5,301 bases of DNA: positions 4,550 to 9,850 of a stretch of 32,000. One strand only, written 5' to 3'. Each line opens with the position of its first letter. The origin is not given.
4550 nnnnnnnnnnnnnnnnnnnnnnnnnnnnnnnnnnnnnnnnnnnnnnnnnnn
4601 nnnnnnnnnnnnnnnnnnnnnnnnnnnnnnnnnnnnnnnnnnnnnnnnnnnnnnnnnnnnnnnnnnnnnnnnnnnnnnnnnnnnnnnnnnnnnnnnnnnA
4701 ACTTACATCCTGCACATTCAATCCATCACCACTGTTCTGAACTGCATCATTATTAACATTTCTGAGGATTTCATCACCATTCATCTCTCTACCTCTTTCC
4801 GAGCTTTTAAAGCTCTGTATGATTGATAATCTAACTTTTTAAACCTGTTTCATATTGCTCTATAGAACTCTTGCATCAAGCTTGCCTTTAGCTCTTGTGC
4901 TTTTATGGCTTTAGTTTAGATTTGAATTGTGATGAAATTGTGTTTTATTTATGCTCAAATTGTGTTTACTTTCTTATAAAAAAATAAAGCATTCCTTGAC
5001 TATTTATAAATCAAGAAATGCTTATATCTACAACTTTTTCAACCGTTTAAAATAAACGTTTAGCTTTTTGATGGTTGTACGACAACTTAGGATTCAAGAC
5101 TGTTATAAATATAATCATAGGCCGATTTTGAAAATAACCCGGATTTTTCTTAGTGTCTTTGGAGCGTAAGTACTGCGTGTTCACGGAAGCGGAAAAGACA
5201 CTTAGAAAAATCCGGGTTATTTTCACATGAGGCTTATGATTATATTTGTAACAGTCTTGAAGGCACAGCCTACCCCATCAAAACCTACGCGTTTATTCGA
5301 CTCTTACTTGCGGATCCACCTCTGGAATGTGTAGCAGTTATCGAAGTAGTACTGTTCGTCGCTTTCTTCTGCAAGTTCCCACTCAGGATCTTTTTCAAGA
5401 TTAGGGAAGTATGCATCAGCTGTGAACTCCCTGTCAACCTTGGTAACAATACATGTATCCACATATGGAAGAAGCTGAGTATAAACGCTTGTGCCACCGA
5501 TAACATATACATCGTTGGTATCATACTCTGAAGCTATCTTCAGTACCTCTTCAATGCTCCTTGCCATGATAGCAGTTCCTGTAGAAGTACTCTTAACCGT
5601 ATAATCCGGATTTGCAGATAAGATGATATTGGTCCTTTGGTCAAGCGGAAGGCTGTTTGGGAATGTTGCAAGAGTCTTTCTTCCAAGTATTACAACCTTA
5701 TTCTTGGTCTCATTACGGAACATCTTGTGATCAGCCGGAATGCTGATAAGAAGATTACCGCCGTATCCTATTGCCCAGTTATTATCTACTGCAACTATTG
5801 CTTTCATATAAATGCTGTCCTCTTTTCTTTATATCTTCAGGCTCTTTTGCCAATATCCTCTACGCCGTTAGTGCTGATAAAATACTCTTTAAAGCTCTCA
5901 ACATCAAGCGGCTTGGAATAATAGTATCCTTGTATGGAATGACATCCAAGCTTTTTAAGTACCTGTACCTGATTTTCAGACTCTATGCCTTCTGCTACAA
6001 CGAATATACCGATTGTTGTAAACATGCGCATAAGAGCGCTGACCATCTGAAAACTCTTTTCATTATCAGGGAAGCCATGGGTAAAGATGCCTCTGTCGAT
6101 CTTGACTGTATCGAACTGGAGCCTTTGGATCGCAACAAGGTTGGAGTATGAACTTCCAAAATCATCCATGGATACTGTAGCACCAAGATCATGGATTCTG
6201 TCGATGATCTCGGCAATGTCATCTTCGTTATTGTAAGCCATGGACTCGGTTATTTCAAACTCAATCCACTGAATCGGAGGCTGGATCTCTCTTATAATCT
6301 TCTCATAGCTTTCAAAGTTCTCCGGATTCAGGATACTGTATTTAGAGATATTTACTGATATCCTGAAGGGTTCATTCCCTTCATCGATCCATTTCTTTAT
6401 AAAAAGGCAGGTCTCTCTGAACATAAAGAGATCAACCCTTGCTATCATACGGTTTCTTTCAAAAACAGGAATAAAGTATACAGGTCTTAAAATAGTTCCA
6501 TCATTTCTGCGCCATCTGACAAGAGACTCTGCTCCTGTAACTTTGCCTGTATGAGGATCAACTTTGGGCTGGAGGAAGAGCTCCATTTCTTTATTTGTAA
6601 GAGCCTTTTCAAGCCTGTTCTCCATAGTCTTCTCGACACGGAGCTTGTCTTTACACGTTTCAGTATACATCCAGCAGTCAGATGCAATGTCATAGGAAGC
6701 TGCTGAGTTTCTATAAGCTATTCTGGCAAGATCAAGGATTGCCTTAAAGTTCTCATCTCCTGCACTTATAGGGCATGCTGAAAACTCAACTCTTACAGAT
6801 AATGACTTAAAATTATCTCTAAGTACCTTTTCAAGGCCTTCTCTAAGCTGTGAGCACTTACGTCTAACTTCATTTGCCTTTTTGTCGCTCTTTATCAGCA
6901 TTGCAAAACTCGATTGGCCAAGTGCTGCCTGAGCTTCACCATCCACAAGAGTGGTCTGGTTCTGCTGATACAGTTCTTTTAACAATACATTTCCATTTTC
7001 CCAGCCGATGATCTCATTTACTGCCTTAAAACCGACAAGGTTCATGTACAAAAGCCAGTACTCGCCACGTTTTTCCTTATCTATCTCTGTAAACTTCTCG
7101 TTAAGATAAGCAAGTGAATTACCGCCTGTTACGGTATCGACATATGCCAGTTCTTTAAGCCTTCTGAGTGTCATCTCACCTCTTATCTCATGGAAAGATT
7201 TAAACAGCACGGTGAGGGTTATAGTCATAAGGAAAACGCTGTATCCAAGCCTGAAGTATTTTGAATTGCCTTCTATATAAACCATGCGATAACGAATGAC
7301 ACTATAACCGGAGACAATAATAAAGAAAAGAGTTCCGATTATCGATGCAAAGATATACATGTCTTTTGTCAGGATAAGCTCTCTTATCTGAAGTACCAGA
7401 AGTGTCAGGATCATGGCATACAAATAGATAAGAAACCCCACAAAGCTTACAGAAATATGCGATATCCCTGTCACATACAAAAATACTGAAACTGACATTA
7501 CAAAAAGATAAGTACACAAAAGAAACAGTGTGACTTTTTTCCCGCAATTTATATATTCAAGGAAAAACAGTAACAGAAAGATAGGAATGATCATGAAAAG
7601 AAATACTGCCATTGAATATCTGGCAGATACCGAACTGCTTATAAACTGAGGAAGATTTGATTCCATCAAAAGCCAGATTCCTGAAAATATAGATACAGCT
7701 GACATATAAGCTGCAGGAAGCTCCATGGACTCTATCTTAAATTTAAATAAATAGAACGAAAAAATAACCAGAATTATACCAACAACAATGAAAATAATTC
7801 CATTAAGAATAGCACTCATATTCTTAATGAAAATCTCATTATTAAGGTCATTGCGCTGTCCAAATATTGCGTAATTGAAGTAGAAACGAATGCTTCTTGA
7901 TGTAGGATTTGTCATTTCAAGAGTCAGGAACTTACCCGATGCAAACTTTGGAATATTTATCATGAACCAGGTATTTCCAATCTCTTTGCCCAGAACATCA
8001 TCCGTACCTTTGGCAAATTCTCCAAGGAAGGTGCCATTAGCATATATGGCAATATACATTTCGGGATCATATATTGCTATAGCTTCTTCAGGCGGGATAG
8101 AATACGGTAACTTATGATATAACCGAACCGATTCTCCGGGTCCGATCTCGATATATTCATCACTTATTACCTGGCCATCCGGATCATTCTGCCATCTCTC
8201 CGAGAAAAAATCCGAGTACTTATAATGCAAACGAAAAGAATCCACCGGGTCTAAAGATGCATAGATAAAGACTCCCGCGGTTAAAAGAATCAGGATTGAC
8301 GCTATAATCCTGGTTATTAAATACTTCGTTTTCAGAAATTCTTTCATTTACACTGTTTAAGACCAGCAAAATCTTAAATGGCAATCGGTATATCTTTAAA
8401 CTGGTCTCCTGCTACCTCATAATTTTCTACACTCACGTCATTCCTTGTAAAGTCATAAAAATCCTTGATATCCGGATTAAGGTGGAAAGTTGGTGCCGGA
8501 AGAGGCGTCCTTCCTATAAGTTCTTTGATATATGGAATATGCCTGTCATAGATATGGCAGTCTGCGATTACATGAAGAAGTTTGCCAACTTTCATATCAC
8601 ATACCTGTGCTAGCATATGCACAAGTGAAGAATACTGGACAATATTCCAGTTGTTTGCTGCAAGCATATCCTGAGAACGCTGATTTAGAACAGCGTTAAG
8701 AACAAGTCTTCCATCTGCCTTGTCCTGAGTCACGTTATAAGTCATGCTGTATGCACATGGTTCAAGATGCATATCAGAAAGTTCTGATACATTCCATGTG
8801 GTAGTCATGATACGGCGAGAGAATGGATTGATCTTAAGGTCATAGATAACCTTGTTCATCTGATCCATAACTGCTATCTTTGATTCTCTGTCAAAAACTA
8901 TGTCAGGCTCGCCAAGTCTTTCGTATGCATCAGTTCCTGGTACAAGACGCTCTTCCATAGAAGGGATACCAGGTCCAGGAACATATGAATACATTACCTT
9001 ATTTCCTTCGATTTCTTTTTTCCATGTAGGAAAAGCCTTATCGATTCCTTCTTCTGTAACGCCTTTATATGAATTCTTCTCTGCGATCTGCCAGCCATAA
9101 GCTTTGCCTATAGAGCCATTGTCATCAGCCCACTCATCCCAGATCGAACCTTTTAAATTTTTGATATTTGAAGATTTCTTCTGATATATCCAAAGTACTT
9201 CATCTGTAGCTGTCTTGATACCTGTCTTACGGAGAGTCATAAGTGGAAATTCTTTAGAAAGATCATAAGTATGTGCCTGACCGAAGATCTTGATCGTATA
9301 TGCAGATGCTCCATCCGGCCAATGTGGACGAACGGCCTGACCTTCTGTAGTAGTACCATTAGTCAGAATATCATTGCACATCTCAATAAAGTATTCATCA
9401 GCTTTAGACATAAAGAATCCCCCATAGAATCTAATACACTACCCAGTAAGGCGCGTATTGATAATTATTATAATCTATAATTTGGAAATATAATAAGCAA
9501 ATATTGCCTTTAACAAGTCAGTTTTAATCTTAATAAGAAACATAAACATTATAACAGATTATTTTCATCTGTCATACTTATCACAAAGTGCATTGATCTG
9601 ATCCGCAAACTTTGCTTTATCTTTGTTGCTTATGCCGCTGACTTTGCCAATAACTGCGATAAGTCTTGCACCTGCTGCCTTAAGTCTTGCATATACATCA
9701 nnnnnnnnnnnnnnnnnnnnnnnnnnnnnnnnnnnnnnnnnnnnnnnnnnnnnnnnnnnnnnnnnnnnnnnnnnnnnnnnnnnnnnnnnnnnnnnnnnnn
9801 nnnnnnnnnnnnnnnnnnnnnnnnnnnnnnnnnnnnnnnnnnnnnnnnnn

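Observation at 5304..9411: A membrane sensor EAL (c-di-GMP phosphodiesterase-like) gene inserted tightly between thyA and folA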

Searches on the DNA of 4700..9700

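Call 18: search_rna_families(source=window, start=4700, end=9700, threshold=evalue, max_evalue=1)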
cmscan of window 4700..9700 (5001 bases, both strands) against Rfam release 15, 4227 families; matches with E-value up to 1: 2.
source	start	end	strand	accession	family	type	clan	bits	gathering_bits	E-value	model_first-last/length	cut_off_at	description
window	5133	5221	-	RF04240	mir-4716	Gene; miRNA;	-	26.5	76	0.026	1-84/84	no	mir-4716 microRNA precursor family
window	5094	5261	+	RF00013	6S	Gene;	-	24.3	46.4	0.055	1-187/187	no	6S / SsrS RNA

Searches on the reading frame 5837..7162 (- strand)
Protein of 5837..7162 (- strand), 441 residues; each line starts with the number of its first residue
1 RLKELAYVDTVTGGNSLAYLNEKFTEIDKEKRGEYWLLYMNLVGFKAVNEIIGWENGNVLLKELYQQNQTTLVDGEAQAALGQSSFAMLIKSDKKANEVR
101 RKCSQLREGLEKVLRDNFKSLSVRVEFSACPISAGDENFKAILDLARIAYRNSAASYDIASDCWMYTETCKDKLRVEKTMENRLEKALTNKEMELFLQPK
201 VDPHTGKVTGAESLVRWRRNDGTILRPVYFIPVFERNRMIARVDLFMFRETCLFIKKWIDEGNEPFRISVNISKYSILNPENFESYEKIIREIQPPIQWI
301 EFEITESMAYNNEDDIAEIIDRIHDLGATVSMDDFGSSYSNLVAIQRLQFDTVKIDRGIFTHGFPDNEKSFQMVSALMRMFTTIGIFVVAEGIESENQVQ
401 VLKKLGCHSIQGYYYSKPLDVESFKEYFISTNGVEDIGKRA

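Call 26: search_solved_structures(query=window:5837-7162:-, show_alignments=3, max_evalue=1e-10)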
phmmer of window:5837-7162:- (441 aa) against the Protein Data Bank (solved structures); distinct sequences matched with E-value up to 1e-10: 36.
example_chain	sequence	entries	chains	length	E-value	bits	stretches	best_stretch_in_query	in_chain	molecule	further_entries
4rnh_A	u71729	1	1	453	9.2e-45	156.6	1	4-428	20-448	Motility regulator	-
4rnf_A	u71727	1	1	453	2.3e-43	152.1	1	4-428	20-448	Motility regulator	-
5m3c_A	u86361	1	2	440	4.4e-42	147.8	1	20-430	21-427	Diguanylate cyclase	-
4rni_A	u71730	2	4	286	3.7e-39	138.2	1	179-428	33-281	Motility regulator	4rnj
5m1t_A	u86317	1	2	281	3.9e-39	138.1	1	182-423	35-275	MucR Phosphodiesterase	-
8arv_A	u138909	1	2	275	2e-35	125.9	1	179-428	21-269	Bifunctional diguanylate cyclase/phosphodiesterase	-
2r6o_A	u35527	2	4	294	4.2e-31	111.7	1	178-425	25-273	Putative diguanylate cyclase/phosphodiesterase (GGDEF & EAL domains) | PUTATIVE DIGUANYLATE CYCLASE/PHOSPHODIESTERASE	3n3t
4hu3_A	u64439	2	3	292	2.5e-30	109.1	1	177-426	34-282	Oxygen sensor protein DosP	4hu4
5yrp_A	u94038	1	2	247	5.3e-30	108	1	195-419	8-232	Sensory box/response regulator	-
9cmf_A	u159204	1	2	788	1.4e-29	106.7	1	164-426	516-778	Oxygen sensor protein DosP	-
9clo_A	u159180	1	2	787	1.4e-29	106.6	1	164-426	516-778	Oxygen sensor protein DosP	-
9bgv_A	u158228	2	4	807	1.4e-29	106.6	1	164-426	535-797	Oxygen sensor protein DosP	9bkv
9cdr_A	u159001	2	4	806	1.5e-29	106.6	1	164-426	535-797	Oxygen sensor protein DosP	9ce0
3sy8_A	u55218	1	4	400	4.7e-28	101.6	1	186-428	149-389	RocR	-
6hq4_A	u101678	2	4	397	1.2e-27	100.3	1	179-424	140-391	EAL Enzyme Bd1971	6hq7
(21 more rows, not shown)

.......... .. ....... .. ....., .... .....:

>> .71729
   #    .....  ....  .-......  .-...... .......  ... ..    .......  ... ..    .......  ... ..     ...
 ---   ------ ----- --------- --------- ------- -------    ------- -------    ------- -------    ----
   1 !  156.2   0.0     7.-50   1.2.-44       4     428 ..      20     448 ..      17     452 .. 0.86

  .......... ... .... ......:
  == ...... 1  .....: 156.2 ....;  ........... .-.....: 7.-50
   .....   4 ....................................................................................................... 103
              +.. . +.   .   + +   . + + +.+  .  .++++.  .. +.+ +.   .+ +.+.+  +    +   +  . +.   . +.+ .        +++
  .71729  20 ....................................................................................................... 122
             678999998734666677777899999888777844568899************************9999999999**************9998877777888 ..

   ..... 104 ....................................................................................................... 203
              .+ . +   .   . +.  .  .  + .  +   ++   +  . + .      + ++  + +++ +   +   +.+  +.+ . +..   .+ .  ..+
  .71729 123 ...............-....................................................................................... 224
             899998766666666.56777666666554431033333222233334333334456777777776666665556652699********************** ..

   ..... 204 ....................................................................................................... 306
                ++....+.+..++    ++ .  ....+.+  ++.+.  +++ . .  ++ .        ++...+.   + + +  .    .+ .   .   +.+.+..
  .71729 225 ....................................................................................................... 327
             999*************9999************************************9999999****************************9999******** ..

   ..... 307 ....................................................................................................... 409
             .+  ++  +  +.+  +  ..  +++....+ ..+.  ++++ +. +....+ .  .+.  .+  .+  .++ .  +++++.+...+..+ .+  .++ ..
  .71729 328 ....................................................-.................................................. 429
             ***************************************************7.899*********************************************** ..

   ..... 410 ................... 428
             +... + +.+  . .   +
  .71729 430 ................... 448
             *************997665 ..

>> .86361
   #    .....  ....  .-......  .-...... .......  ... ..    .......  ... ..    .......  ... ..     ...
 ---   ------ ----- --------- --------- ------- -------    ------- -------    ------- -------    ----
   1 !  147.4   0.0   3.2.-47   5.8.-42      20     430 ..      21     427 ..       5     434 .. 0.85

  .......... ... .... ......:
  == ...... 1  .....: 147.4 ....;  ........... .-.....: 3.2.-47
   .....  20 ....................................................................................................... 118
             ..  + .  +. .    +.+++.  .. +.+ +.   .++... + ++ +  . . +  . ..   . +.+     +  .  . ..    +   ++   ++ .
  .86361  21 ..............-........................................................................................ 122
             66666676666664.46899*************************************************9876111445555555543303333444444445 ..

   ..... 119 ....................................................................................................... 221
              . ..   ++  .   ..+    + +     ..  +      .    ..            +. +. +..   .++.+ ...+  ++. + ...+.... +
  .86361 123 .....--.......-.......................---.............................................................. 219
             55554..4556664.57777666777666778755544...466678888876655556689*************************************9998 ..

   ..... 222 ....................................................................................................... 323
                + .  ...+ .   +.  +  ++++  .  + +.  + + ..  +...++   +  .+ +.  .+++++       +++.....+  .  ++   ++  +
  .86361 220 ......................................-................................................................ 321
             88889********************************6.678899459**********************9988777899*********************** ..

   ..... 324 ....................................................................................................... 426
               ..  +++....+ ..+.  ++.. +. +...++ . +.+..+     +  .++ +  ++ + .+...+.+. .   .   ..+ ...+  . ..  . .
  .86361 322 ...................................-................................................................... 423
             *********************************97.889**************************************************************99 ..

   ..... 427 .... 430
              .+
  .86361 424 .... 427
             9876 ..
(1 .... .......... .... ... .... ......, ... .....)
